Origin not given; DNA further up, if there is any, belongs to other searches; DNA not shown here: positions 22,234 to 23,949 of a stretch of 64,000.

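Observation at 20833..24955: Tightly overlapped four-gene operon (alpha/beta hydrolase, MtnX-like HAD phosphatase, class III aminotransferase, FemAB-like transferase) of unknown pathway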

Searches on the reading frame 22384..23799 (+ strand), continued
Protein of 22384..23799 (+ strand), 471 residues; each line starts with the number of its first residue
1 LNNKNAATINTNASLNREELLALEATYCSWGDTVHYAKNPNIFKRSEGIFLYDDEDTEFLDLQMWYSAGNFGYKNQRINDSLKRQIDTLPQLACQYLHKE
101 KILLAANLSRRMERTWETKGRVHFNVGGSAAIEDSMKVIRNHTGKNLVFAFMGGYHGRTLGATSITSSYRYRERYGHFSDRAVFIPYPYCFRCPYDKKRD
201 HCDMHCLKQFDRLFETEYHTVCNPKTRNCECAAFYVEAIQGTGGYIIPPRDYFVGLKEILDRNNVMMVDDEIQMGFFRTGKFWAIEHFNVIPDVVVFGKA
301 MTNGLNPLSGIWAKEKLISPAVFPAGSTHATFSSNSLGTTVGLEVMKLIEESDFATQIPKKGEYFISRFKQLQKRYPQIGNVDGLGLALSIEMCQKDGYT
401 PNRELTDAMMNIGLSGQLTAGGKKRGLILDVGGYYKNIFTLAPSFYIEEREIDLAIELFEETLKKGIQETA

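Call 72: search_protein_families(library=ncbifam, proteins=[L142:7308-8453:+, L142:8484-9230:+, L142:11361-12728:+, L142:13063-14559:+, L142:5390-6472:+, L142:6469-7209:+, L085:7845-8780:+, L085:9647-10867:-, L142:4482-5501:+], max_evalue=0.00001)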
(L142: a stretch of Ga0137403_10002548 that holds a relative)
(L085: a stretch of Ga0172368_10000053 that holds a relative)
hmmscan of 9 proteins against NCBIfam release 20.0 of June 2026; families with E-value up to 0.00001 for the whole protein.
L142:7308-8453:+ (381 aa): 3 families
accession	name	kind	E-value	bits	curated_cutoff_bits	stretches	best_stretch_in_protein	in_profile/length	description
NF010135.0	PRK13609.1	equivalog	1.8e-54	185.2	500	1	2-370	6-370/388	diglucosyl diacylglycerol synthase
NF010134.0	PRK13608.1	equivalog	2.7e-41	141.9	557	1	2-371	7-371/391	diglucosyl diacylglycerol synthase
TIGR01133.1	murG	equivalog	6.7e-15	54.9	250.25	1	172-363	156-351/353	undecaprenyldiphospho-muramoylpentapeptide beta-N-acetylglucosaminyltransferase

L142:8484-9230:+ (248 aa): 8 families
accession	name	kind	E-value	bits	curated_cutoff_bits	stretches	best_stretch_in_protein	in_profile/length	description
TIGR02764.1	spore_ybaN_pdaB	equivalog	7.9e-44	149.7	237.4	1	42-233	4-191/191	polysaccharide deacetylase family sporulation protein PdaB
TIGR04243.1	nodulat_NodB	equivalog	4.3e-42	143.8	240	1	45-229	3-196/197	chitooligosaccharide deacetylase NodB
NF045821.1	PgAcgDacpgdA1_Bac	equivalog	1.7e-40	138.7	400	1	42-229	86-271/282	peptidoglycan-N-acetylglucosamine deacetylase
NF045820.1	PgAcgDacpgdA_Strep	equivalog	1.3e-34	119.8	800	1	42-234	266-449/463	peptidoglycan-N-acetylglucosamine deacetylase PgdA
TIGR02884.1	spore_pdaA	equivalog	9.1e-30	104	298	1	35-230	28-221/224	delta-lactam-biosynthetic de-N-acetylase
TIGR02873.1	spore_ylxY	hypoth_equivalog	1.1e-29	103.5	391.5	1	37-233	78-267/268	probable sporulation protein, polysaccharide deacetylase family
NF045822.1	PgAcgDacpgdA2_Bac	equivalog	2e-28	99.5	400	1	43-223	69-252/274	peptidoglycan-N-acetylglucosamine deacetylase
TIGR03006.1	pepcterm_polyde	equivalog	5.3e-13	48.7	276.2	1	57-150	35-122/272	XrtA system polysaccharide deacetylase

L142:11361-12728:+ (455 aa): 7 families
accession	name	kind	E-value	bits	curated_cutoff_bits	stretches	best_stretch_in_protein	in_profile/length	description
NF045666.1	DVU1553_fam_AMP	equivalog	1.1e-43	149.6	300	1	42-340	22-331/331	DVU_1553 family AMP-dependent CoA ligase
NF041878.1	paak_haloarch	equivalog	3.4e-35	121.5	700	1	43-399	13-386/427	phenylacetate--CoA ligase PaaK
TIGR02155.1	PA_CoA_ligase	equivalog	3.4e-32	111.5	646.3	1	43-447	8-422/422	phenylacetate--CoA ligase PaaK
NF053551.1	FlxY_rubin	equivalog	4.2e-29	101.5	520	1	42-407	8-388/424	flexirubin biosynthesis putative acyl-CoA ligase FlxY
TIGR03335.1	F390_ftsA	equivalog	1.3e-18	67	458.7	1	43-382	14-374/445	coenzyme F390 synthetase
NF041217.1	BagE_FevW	exception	9.6e-14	51.1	800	1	226-389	195-360/424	bagremycin/ferroverdin synthetase BagE/FevW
TIGR02304.1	aden_form_hyp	equivalog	5.2e-08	32.3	251.9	1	193-361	181-348/430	F390 synthetase-related protein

L142:13063-14559:+ (498 aa): 18 families
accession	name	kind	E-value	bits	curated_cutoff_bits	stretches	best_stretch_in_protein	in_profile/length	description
TIGR04014.1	B12_SAM_MJ_0865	equivalog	6e-22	78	360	1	71-361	47-356/434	methyl-coenzyme M reductase glutamine C-methyltransferase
TIGR04013.1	B12_SAM_MJ_1487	hypoth_equivalog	8.2e-22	77.6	251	1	66-340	44-332/382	TIGR04013 family B12-binding domain/radical SAM domain-containing protein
TIGR04479.1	bcpD_PhpK_rSAM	subfamily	2e-21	75.9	600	1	165-342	240-410/504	PhpK family radical SAM P-methyltransferase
TIGR03471.1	HpnJ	equivalog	1.4e-19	70.3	577.6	1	167-402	198-428/472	hopanoid biosynthesis associated radical SAM protein HpnJ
TIGR04072.2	rSAM_ladder_B12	equivalog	1.4e-17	63.5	360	1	78-392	83-397/443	lipid biosynthesis B12-binding/radical SAM protein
NF050148.1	rSAM_ApyD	equivalog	9e-17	60.7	750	1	150-342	181-367/645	RiPP biosynthesis radical SAM protein ApyD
TIGR02026.1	BchE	equivalog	4.3e-16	58.8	481.35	1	169-408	197-429/497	magnesium-protoporphyrin IX monomethyl ester anaerobic oxidative cyclase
TIGR04367.1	HpnR_B12_rSAM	equivalog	4.7e-16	58.4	650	1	168-364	188-374/490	hopanoid C-3 methylase HpnR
TIGR03975.1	rSAM_ocin_1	subfamily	1.9e-12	46.5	281.85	1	112-339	182-428/606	RiPP maturation radical SAM C-methyltransferase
NF040542.1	rSAM_RCCLKC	equivalog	8.7e-11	41.6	450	1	169-321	183-330/423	arsinothricin biosynthesis radical SAM protein ArsL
NF045585.1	rSAM_slr0320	equivalog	4.2e-09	35.4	775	1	167-316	236-382/511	photosystem II high light acclimation radical SAM protein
NF038361.1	rSAM_Sden_1168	equivalog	1.6e-08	33.6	575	1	167-364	283-474/560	Sden_1168 family B12-binding radical SAM P-methyltransferase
NF040546.1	rSAM_CUAEP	equivalog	7.9e-08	31.4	500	1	33-320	14-320/468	CUAEP/CCAEP-tail radical SAM (seleno)protein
TIGR04295.1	B12_rSAM_oligo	hypoth_equivalog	5.8e-07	28.5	400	1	168-288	202-309/422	TIGR04295 family B12-binding domain-containing radical SAM protein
TIGR01125.1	TIGR01125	equivalog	1.9e-06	27.2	356.95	0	76-219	51-188/432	30S ribosomal protein S12 methylthiotransferase RimO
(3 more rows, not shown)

L142:5390-6472:+ (360 aa): 186 families (the best 25 are shown)
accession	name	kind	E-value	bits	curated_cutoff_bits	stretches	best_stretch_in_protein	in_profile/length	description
TIGR01188.1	drrA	subfamily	4.1e-75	252.9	312.45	1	76-301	1-225/302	daunorubicin resistance ABC transporter, ATP-binding protein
TIGR03864.1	PQQ_ABC_ATP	hypoth_equivalog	7.4e-49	166.3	302.25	1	82-292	14-224/236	ABC transporter, ATP-binding subunit, PQQ-dependent alcohol dehydrogenase system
NF010060.0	PRK13537.1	equivalog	1.3e-48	165.6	521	1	69-289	16-235/314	nodulation factor ABC transporter ATP-binding protein NodI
NF010059.0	PRK13536.1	equivalog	2.8e-48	164.4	549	1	62-288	37-262/342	nodulation factor ABC transporter ATP-binding protein NodI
TIGR03522.1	GldA_ABC_ATP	equivalog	4.7e-48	164.2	402.6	1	68-289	2-221/301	gliding motility-associated ABC transporter ATP-binding subunit GldA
NF033858.1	ABC2_perm_RbbA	equivalog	2e-45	155.1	1050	1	64-291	262-488/909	ribosome-associated ATPase/putative transporter RbbA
TIGR01288.1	nodI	equivalog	4.9e-44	150.5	424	1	66-288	2-223/303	nodulation factor ABC transporter ATP-binding protein NodI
TIGR04406.1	LPS_export_lptB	equivalog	3.7e-41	141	240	1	71-289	4-224/239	LPS export ABC transporter ATP-binding protein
TIGR01257.1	rim_protein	equivalog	7.1e-41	139.2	4012.85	1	71-283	931-1143/2272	rim ABC transporter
TIGR04521.1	ECF_ATPase_2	equivalog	8.9e-39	133.2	330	1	81-294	13-239/279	energy-coupling factor transporter ATPase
NF010068.0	PRK13548.1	equivalog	2e-37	128.7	261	1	79-290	15-233/261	heme ABC transporter ATP-binding protein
TIGR03410.1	urea_trans_UrtE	equivalog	4.6e-37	127.7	285.8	1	75-287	6-219/230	urea ABC transporter ATP-binding subunit UrtE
NF000106.1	40850658_otr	exception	1.9e-36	125.9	750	1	68-291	13-235/351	oxytetracycline efflux ABC transporter Otr(C) ATP-binding subunit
TIGR03265.1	PhnT2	equivalog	5.4e-36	124.5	457.7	1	75-290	11-225/353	putative 2-aminoethylphosphonate ABC transporter ATP-binding protein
NF007082.0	PRK09536.1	equivalog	1e-35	123.6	537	1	83-290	17-229/402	corrinoid ABC transporter ATPase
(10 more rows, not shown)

L142:6469-7209:+ (246 aa): 3 families
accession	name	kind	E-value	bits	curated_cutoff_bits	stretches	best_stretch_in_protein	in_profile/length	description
TIGR01247.1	drrB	subfamily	5.5e-08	32.8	223.05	1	72-234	64-229/236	daunorubicin resistance ABC transporter membrane protein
TIGR01291.1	nodJ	subfamily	1.7e-07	31.1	206.65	1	6-244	6-250/253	ABC-2 type transporter, NodJ family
TIGR00025.1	Mtu_efflux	paralog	3.2e-06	26.9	146.9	1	73-224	57-211/238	ABC transporter efflux protein, DrrB family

L085:7845-8780:+ (311 aa): 0 families

L085:9647-10867:- (406 aa): 7 families
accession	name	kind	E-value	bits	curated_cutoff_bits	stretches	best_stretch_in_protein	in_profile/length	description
TIGR03588.1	PseC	equivalog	1.2e-29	103.4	423.5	1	41-199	43-204/380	UDP-4-amino-4,6-dideoxy-N-acetyl-beta-L-altrosamine transaminase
TIGR04181.1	NHT_00031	hypoth_equivalog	7.1e-24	84.3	420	1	34-197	36-212/359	LegC family aminotransferase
NF008687.0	PRK11706.1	equivalog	2.5e-22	79.1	375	1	46-193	49-193/375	dTDP-4-amino-4,6-dideoxygalactose transaminase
TIGR04427.1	PLP_DesI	equivalog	1.7e-19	70.2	650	1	46-193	70-212/390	dTDP-4-dehydro-6-deoxyglucose aminotransferase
TIGR02379.1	ECA_wecE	subfamily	5.2e-18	64.9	434.85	1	47-196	50-197/376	dTDP-4-amino-4,6-dideoxy-D-glucose transaminase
NF008658.2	PRK11658.1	equivalog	3.4e-17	62.1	631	1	48-196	53-197/379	UDP-4-amino-4-deoxy-L-arabinose aminotransferase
NF011936.0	PRK15407.1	equivalog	5.2e-15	55.1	423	1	33-199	70-241/440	lipopolysaccharide biosynthesis protein RfbH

L142:4482-5501:+ (339 aa): 37 families (the best 25 are shown)
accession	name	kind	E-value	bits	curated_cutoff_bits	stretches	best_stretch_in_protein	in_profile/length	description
TIGR03961.1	rSAM_PTO1314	hypoth_equivalog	2.8e-24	86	306.05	1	7-321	6-309/332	PTO1314 family radical SAM protein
TIGR02666.1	moaA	equivalog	8.3e-21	74.3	284.05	1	28-227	16-227/336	GTP 3',8-cyclase MoaA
TIGR02668.1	moaA_archaeal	equivalog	9.1e-19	67.6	325.25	1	17-228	4-218/303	GTP 3',8-cyclase MoaA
TIGR04317.1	W_rSAM_matur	equivalog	1.1e-18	67.5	380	1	24-206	6-194/349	tungsten cofactor oxidoreductase radical SAM maturase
NF001199.0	PRK00164.2-1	equivalog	1.8e-18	66.7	231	1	14-195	3-189/308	GTP 3',8-cyclase MoaA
TIGR04053.2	TIGR04053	equivalog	5.3e-17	62.1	395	1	19-228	5-218/366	TIGR04053 family radical SAM/SPASM domain-containing protein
NF038283.1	viperin_w_prok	equivalog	2.7e-16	59.6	180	1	27-134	7-124/281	viperin family antiviral radical SAM protein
TIGR04055.1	rSAM_NirJ2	equivalog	2.8e-15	56.7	500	1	24-311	2-295/326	putative heme d1 biosynthesis radical SAM protein NirJ2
TIGR02109.1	PQQ_syn_pqqE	equivalog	6.2e-15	55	381.35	1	18-310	3-302/358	pyrroloquinoline quinone biosynthesis protein PqqE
TIGR04347.1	pseudo_SAM_Halo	equivalog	1.7e-14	53.9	525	1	19-174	36-198/390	TIGR04347 family pseudo-SAM/SPASM protein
TIGR04545.1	rSAM_ahbD_hemeb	equivalog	3e-14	53.2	500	1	23-228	1-209/339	heme b synthase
TIGR04133.1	rSAM_w_lipo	hypoth_equivalog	5.1e-14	52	425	1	17-268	19-278/350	TIGR04133 family radical SAM/SPASM protein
TIGR04051.1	rSAM_NirJ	equivalog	5.8e-14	51.8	515.45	1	24-185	4-167/354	heme d1 biosynthesis radical SAM protein NirJ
TIGR04546.1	rSAM_ahbC_deAc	equivalog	2.1e-13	49.9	650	1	21-183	38-202/390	12,18-didecarboxysiroheme deacetylase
NF047865.1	rSAM_PapB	equivalog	1.6e-12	47.3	340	1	29-289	10-281/330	PapB family radical SAM/SPASM ranthipeptide maturase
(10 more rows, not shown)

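Call 75: search_protein_families(library=padloc, proteins=[window:22384-23799:+], max_evalue=0.001)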
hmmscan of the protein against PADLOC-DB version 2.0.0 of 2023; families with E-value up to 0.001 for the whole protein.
window:22384-23799:+ (471 aa): 0 families
